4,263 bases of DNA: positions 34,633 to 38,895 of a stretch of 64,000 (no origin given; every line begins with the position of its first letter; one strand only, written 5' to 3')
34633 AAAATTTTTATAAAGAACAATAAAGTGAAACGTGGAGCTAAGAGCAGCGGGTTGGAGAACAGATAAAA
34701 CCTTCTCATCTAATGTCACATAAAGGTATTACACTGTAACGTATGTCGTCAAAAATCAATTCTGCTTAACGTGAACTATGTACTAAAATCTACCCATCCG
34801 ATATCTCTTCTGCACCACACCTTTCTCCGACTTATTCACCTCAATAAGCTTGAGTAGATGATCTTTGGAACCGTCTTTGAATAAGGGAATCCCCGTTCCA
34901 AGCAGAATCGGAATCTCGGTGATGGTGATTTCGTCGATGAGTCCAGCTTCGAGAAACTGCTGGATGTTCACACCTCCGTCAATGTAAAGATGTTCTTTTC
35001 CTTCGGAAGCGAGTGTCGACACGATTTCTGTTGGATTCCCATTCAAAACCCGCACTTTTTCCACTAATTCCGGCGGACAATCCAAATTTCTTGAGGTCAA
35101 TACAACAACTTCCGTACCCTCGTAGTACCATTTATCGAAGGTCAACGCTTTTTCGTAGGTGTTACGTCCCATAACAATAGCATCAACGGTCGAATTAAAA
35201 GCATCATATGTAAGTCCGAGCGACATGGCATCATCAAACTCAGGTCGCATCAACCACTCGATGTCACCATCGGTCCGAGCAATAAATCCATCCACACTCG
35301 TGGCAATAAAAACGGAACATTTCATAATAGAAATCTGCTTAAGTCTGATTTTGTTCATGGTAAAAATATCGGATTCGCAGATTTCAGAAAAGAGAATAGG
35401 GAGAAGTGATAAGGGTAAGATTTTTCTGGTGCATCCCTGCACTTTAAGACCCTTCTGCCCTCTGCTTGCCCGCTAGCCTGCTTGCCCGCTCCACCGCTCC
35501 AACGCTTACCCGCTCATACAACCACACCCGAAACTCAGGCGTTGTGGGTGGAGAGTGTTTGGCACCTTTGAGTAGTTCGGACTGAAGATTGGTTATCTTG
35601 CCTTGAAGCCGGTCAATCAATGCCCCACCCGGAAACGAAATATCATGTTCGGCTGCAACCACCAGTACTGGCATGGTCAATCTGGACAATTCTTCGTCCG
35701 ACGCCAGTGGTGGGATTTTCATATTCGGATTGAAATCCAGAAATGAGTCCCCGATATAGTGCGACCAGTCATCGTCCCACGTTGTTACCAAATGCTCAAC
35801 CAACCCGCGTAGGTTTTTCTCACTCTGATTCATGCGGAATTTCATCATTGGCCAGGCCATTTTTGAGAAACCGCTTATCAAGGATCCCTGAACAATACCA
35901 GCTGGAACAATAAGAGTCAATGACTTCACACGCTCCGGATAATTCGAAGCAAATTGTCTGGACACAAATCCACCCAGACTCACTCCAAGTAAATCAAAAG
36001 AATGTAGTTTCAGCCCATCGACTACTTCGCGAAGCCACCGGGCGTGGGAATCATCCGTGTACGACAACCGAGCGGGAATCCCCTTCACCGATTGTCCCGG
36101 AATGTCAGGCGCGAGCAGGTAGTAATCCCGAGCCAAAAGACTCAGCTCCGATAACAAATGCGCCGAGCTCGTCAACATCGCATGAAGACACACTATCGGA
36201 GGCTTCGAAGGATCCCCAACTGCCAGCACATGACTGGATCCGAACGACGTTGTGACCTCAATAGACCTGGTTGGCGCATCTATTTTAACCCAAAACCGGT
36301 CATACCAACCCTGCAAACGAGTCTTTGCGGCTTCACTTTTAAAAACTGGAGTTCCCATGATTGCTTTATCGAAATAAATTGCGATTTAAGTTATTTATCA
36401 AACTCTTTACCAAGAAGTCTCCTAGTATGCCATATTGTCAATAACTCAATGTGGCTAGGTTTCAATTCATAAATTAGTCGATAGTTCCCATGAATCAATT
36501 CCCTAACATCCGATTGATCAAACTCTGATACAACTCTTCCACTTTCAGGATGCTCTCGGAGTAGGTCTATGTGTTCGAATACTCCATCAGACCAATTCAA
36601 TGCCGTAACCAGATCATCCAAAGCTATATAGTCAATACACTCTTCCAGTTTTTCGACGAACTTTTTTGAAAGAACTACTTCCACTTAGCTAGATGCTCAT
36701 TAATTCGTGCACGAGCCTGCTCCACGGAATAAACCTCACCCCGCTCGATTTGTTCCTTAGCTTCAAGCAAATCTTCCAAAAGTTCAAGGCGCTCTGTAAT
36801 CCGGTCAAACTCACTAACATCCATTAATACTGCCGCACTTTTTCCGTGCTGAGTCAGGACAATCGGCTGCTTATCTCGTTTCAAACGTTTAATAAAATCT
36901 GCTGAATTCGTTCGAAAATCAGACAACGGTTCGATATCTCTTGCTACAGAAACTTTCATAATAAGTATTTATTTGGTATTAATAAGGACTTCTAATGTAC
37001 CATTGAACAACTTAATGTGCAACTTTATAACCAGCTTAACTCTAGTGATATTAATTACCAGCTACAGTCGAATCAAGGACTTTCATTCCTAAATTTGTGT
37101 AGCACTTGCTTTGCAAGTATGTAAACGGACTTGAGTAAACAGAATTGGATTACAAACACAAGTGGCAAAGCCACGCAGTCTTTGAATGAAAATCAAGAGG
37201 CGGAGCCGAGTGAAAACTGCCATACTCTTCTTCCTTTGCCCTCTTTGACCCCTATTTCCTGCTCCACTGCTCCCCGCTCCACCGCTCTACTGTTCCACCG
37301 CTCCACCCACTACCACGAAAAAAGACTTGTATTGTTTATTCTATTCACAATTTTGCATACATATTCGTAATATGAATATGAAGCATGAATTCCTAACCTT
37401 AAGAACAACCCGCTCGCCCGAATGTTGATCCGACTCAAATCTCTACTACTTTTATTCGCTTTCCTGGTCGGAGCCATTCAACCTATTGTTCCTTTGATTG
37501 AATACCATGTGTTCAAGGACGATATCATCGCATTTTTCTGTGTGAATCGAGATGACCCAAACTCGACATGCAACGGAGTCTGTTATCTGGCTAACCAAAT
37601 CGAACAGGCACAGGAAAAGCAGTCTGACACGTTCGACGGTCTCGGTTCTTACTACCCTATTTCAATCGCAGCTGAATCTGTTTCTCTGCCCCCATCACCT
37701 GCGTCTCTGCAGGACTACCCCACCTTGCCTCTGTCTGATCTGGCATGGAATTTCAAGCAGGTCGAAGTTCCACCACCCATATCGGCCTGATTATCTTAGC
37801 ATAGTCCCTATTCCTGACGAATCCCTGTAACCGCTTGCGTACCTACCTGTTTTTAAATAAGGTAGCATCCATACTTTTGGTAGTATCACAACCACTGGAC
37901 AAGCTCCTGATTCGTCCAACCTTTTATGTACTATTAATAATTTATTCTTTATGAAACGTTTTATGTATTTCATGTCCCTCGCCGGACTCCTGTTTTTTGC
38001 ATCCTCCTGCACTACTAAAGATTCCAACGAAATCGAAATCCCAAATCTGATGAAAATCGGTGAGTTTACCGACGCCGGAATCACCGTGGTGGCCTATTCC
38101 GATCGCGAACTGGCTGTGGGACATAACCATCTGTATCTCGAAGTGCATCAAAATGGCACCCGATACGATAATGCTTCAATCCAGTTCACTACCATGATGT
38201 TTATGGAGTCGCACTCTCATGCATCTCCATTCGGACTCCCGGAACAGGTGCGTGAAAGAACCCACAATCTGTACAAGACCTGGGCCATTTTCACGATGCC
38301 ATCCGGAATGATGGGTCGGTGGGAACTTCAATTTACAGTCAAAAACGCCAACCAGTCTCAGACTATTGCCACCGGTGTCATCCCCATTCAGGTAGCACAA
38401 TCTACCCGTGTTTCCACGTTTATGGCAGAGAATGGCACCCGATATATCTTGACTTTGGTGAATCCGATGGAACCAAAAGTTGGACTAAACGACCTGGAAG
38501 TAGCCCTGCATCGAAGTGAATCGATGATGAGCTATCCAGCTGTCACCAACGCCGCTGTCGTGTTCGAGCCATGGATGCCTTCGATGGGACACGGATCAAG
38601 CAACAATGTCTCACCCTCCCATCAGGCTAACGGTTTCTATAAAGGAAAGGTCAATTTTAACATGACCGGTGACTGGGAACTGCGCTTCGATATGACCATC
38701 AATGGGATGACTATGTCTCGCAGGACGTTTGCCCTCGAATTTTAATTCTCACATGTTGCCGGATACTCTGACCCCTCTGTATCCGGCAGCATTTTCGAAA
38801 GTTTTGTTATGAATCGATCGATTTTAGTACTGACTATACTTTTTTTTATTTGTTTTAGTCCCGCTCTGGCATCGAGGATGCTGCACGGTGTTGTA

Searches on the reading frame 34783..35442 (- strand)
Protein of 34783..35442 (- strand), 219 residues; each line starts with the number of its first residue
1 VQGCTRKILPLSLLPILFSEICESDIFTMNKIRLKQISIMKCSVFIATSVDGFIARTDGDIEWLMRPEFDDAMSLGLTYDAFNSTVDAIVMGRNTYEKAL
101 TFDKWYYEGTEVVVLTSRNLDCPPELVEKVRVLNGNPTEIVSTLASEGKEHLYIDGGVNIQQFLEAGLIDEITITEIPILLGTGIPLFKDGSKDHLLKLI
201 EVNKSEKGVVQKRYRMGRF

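Call 63: search_protein_families(library=pfam, proteins=[window:34783-35442:-], max_evalue=0.00001)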
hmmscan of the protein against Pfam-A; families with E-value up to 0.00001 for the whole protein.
window:34783-35442:- (219 aa): 1 family
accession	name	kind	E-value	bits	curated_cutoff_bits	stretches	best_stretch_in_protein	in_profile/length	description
PF01872.23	RibD_C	-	4.9e-19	69.4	24.1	1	44-210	5-196/197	RibD C-terminal domain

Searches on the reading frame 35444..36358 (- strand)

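Call 63: search_protein_families(library=pfam, proteins=[window:35444-36358:-], max_evalue=0.00001)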
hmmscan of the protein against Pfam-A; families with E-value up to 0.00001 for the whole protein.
window:35444-36358:- (304 aa): 3 families
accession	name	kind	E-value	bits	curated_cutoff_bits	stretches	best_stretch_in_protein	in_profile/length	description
PF00561.26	Abhydrolase_1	-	1.8e-21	77.4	25.8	1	53-152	1-102/245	alpha/beta hydrolase fold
PF12697.13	Abhydrolase_6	-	9e-10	40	26.3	1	55-274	1-211/217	Alpha/beta hydrolase family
PF03096.20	Ndr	-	9e-08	31.6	23.3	1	34-168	3-148/283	Ndr family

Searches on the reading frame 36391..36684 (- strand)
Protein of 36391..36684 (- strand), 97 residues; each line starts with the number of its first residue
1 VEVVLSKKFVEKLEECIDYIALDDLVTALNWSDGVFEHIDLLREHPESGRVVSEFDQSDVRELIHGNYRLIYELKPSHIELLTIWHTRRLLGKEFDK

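Call 53: search_protein_families(library=pfam, proteins=[window:36391-36684:-])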
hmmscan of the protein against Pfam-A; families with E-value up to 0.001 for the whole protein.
window:36391-36684:- (97 aa): 1 family
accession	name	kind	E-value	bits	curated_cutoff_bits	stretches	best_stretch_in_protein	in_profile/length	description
PF05016.21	ParE_toxin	-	8.8e-17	61.9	23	1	3-90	1-88/89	ParE toxin of type II toxin-antitoxin system, parDE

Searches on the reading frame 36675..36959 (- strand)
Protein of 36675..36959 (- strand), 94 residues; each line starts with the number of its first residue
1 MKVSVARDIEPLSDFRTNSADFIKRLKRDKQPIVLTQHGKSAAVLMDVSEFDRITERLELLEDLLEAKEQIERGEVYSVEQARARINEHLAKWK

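Call 53: search_protein_families(library=pfam, proteins=[window:36675-36959:-])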
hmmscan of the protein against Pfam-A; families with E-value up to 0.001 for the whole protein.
window:36675-36959:- (94 aa): 1 family
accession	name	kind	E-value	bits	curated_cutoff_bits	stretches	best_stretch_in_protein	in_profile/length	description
PF02604.26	PhdYeFM_antitox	-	4.6e-18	65.2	29.8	1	8-74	2-67/74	Antitoxin Phd_YefM, type II toxin-antitoxin system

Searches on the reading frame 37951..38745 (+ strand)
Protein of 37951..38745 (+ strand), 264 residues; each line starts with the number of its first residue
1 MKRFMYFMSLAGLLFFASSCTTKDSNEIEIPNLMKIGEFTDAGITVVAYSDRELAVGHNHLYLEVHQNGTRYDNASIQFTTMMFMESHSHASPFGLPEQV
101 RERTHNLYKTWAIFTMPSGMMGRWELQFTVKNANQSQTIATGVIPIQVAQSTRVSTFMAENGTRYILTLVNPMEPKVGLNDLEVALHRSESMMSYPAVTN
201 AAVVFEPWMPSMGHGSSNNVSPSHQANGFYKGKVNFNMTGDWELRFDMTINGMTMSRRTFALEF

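Call 53: search_protein_families(library=pfam, proteins=[window:37951-38745:+])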
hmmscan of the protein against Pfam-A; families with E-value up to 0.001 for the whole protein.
window:37951-38745:+ (264 aa): 1 family
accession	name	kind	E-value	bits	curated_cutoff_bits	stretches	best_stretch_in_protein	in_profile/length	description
PF13115.11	YtkA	-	3.1e-17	63.4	25.9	1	162-245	4-83/85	YtkA-like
